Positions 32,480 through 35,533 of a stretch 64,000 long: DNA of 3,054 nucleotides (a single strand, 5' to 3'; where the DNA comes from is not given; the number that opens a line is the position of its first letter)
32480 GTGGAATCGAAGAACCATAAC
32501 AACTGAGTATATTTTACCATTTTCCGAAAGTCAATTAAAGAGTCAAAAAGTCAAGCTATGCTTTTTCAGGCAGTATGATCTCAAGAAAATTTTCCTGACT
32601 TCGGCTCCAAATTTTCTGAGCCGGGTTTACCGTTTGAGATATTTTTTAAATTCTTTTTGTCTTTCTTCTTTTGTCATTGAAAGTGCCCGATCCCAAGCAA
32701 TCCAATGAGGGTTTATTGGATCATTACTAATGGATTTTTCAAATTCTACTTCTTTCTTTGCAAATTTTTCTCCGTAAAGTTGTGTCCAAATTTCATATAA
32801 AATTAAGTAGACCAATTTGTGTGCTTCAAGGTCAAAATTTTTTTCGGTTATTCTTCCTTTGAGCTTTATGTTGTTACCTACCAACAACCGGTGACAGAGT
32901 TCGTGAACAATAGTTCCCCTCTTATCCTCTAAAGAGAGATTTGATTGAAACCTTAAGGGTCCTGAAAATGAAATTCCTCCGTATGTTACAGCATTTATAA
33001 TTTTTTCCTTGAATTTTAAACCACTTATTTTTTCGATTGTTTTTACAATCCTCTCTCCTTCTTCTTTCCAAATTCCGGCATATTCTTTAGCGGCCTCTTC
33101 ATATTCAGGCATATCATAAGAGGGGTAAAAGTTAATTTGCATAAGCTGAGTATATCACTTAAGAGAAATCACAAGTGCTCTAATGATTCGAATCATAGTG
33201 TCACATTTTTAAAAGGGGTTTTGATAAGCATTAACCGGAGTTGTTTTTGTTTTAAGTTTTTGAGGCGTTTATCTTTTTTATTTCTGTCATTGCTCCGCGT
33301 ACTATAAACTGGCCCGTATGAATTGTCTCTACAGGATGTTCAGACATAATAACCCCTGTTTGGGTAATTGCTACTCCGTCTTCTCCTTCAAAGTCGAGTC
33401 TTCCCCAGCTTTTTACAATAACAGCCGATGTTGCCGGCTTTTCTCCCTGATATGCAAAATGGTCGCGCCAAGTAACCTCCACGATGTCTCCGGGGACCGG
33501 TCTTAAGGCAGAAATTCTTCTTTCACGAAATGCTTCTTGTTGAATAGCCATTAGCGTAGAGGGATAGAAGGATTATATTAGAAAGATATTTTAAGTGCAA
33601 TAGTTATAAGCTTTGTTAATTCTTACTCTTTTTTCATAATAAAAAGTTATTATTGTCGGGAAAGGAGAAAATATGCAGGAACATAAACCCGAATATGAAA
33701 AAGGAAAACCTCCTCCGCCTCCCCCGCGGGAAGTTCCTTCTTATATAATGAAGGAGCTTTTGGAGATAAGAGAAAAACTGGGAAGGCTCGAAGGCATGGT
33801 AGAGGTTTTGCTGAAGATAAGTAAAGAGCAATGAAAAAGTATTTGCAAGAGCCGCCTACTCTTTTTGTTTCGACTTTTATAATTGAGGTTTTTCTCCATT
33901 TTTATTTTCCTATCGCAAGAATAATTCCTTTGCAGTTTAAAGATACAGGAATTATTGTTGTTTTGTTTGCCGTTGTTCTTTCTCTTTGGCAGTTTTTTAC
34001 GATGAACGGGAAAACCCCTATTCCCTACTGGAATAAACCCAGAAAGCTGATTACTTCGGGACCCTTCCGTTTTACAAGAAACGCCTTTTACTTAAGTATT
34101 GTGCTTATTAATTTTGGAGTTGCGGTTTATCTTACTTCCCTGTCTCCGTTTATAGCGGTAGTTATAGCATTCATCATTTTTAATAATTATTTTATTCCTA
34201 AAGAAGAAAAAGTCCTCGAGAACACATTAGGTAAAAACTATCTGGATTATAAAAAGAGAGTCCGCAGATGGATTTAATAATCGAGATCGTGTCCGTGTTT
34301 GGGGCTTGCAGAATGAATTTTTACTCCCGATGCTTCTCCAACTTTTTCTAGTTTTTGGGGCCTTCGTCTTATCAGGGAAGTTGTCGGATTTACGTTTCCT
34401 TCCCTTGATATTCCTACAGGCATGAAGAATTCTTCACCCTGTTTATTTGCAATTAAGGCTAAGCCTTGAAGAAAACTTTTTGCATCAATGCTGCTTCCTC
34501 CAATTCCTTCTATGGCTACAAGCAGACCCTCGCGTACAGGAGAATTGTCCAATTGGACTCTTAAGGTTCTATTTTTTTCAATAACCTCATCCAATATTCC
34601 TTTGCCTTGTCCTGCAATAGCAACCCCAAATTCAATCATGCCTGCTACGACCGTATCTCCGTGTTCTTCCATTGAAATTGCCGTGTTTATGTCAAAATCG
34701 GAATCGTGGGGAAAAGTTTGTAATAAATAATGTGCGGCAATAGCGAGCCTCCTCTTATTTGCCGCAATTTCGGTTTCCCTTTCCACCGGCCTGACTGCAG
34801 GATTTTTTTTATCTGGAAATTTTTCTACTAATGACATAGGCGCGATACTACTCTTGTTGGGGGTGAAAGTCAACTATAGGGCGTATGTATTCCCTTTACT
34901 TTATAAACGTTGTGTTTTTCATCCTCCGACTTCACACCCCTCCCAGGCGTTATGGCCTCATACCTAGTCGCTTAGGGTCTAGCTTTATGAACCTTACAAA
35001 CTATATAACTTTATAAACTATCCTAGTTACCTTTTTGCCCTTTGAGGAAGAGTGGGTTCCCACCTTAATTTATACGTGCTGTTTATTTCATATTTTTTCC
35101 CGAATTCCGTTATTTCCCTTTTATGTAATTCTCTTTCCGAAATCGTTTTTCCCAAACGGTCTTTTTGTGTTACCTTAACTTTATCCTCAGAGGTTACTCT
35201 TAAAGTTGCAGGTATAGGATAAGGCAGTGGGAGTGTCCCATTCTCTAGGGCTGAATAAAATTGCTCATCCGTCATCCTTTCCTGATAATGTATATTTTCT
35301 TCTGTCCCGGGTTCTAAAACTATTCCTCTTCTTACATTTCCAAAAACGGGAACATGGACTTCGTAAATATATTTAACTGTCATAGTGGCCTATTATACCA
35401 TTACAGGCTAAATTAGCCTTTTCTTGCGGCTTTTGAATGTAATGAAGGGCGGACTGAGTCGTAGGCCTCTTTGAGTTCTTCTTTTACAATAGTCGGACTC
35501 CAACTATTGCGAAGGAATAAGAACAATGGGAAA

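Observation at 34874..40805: Island of small mixed-orientation genes with three paralogs of a ~105-aa winged-helix-like protein and recurring partner families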

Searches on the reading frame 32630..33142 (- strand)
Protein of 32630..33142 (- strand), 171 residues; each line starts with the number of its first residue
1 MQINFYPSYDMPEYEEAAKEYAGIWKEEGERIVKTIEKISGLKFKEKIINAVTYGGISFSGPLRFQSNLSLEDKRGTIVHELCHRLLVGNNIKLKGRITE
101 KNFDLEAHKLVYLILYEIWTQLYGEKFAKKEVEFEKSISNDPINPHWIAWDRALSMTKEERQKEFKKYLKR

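Call 8: search_protein_families(library=pfam, max_evalue=1, proteins=[window:32630-33142:-])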
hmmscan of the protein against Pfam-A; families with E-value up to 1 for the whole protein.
window:32630-33142:- (171 aa): 1 family
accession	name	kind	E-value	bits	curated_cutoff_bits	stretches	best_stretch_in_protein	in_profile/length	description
PF06114.19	Peptidase_M78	-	0.051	13.8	22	1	66-94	34-62/123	IrrE N-terminal-like domain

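Call 54: search_protein_families(library=ncbifam, max_evalue=0.01, proteins=[window:32630-33142:-])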
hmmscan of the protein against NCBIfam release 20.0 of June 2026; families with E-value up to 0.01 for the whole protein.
window:32630-33142:- (171 aa): 0 families

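Call 96: search_protein_families(library=padloc, max_evalue=0.1, proteins=[window:32630-33142:-])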
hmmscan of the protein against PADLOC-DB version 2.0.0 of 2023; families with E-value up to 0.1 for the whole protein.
window:32630-33142:- (171 aa): 0 families

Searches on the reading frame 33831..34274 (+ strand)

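Call 8: search_protein_families(library=pfam, max_evalue=1, proteins=[window:33831-34274:+])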
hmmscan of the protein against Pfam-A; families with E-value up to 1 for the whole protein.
window:33831-34274:+ (148 aa): 3 families
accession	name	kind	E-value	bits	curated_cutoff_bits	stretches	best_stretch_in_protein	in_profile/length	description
PF04191.18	PEMT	-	1.5e-07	32.3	25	1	40-135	6-104/105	Phospholipid methyltransferase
PF04140.19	ICMT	-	0.00028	21.7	24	1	44-130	11-94/95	Isoprenylcysteine carboxyl methyltransferase (ICMT) family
PF13038.11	DUF3899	-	0.06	14.2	23.4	1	86-143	5-60/88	Domain of unknown function (DUF3899)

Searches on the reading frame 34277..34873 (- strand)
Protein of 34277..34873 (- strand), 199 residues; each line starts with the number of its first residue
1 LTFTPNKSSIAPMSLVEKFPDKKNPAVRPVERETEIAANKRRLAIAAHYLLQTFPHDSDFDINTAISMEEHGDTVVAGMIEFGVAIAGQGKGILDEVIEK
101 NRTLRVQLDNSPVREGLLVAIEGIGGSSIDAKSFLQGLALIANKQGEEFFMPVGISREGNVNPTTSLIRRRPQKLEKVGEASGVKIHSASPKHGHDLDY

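Call 7: search_protein_families(library=pfam, max_evalue=1, proteins=[window:34277-34873:-])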
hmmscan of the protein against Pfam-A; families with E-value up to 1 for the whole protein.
window:34277-34873:- (199 aa): 0 families

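Call 9: search_protein_families(library=phrogs, max_evalue=0.1, proteins=[window:34277-34873:-])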
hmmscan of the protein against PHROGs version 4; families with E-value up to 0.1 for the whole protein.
window:34277-34873:- (199 aa): 0 families

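Call 10: search_protein_families(library=padloc, max_evalue=0.1, proteins=[window:34277-34873:-])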
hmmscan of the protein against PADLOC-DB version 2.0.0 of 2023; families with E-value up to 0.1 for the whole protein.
window:34277-34873:- (199 aa): 0 families

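Call 47: find_related_loci(query=window:34277-34837:-, collection=viral_contigs, flank=5000)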
Query window:34277-34837:- (187 aa) in viral_contigs; peptide patterns used: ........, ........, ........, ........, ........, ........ (x = any residue, [..] = any of these).
7 stretches matched a pattern, but none encodes a relative of the query by tblastn (E <= 1e-3).

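Call 54: search_protein_families(library=ncbifam, max_evalue=0.01, proteins=[window:34277-34837:-])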
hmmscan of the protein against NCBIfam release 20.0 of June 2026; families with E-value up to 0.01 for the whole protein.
window:34277-34837:- (187 aa): 1 family
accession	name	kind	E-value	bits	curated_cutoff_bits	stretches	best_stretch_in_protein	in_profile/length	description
NF011633.0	PRK15059.1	equivalog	0.0076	15.5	451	0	56-133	214-290/292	2-hydroxy-3-oxopropionate reductase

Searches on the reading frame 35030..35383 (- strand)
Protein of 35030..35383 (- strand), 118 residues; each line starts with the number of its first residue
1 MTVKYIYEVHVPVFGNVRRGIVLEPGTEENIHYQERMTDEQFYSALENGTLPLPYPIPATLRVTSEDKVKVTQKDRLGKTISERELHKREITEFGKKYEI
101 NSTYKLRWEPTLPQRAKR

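Call 7: search_protein_families(library=pfam, max_evalue=1, proteins=[window:35030-35383:-])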
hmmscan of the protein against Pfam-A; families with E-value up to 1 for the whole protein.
window:35030-35383:- (118 aa): 1 family
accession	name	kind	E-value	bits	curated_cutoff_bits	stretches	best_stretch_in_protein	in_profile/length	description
PF14306.12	PUA_2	-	0.018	15.1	27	1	37-105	56-130/159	PUA-like domain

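Call 9: search_protein_families(library=phrogs, max_evalue=0.1, proteins=[window:35030-35383:-])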
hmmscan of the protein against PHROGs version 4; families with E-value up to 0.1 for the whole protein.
window:35030-35383:- (118 aa): 0 families

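Call 10: search_protein_families(library=padloc, max_evalue=0.1, proteins=[window:35030-35383:-])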
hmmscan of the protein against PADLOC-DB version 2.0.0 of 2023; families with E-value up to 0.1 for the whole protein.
window:35030-35383:- (118 aa): 1 family
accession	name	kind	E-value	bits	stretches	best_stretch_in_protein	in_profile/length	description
PDLC02500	BrxHI|BrxHII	-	0.019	11.5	1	34-82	73-123/933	BrxHI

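Call 32: list_cluster_members(proteins=[window:35030-35383:-, window:35602-35934:-, window:35987-36310:+, window:36313-36579:-, window:36634-37068:+, window:37071-37391:-, window:39423-39647:-, window:39647-39952:-, window:39955-40188:-, window:40220-40420:-])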
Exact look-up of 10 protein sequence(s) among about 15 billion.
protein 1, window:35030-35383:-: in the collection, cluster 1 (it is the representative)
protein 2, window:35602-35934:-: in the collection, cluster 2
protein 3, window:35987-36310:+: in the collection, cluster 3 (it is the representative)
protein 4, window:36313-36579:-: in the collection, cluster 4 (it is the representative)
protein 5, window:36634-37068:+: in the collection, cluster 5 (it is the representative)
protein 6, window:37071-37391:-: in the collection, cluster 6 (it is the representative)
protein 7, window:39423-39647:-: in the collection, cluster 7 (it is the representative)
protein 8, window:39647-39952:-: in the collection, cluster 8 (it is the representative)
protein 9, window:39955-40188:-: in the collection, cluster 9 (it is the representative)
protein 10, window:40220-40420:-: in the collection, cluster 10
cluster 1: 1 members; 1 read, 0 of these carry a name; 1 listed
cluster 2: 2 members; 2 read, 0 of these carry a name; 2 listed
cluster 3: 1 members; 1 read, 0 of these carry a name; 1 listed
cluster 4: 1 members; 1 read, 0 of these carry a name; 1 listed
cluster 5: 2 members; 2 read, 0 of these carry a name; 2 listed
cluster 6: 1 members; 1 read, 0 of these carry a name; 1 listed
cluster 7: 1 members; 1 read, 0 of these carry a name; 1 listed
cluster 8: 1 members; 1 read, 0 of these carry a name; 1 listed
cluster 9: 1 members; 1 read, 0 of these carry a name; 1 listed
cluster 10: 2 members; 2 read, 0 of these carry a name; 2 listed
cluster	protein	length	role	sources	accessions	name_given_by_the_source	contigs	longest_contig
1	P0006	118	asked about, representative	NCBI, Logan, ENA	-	-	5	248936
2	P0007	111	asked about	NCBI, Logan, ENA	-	-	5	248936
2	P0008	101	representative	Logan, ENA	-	-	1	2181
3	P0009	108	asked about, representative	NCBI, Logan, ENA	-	-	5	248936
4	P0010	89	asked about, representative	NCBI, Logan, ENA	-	-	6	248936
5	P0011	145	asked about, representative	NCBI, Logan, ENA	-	-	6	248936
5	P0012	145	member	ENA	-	-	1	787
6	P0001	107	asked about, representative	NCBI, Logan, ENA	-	-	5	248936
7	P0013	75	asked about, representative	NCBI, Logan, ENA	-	-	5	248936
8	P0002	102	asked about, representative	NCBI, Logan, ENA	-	-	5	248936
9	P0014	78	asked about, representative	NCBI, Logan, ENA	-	-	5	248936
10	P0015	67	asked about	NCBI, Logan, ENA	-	-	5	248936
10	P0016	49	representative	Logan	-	-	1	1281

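Call 49: find_related_loci(query=window:35030-35383:-, collection=viral_contigs, flank=5000)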
Query window:35030-35383:- (118 aa) in viral_contigs; peptide patterns used: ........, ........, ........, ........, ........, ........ (x = any residue, [..] = any of these).
4 stretches matched a pattern, but none encodes a relative of the query by tblastn (E <= 1e-3).

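Call 54: search_protein_families(library=ncbifam, max_evalue=0.01, proteins=[window:35030-35383:-])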
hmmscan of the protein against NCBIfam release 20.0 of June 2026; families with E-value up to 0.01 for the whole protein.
window:35030-35383:- (118 aa): 0 families

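Call 75: find_encoding_contigs(protein=P0008, flank=10000, max_places=6)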
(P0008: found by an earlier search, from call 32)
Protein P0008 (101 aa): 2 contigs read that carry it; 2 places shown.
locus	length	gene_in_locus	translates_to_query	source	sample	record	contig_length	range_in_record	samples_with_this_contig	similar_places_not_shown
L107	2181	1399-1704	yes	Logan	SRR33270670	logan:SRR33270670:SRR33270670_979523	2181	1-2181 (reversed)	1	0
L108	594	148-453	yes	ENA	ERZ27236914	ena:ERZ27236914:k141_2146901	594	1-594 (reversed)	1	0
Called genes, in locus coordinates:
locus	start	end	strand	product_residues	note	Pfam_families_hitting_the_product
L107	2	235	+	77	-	?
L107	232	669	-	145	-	-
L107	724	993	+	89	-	-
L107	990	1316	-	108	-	-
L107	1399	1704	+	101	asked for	-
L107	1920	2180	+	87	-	?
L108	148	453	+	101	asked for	-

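Call 77: find_encoding_contigs(protein=P0012, flank=5000, max_places=6)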
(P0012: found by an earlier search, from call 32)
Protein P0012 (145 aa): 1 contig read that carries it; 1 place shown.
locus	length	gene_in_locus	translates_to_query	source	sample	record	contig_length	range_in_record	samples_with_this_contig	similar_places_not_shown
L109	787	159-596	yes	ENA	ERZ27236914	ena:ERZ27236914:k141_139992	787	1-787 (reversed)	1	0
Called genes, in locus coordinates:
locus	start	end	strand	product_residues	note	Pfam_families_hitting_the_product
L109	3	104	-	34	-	?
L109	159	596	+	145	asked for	-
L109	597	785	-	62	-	?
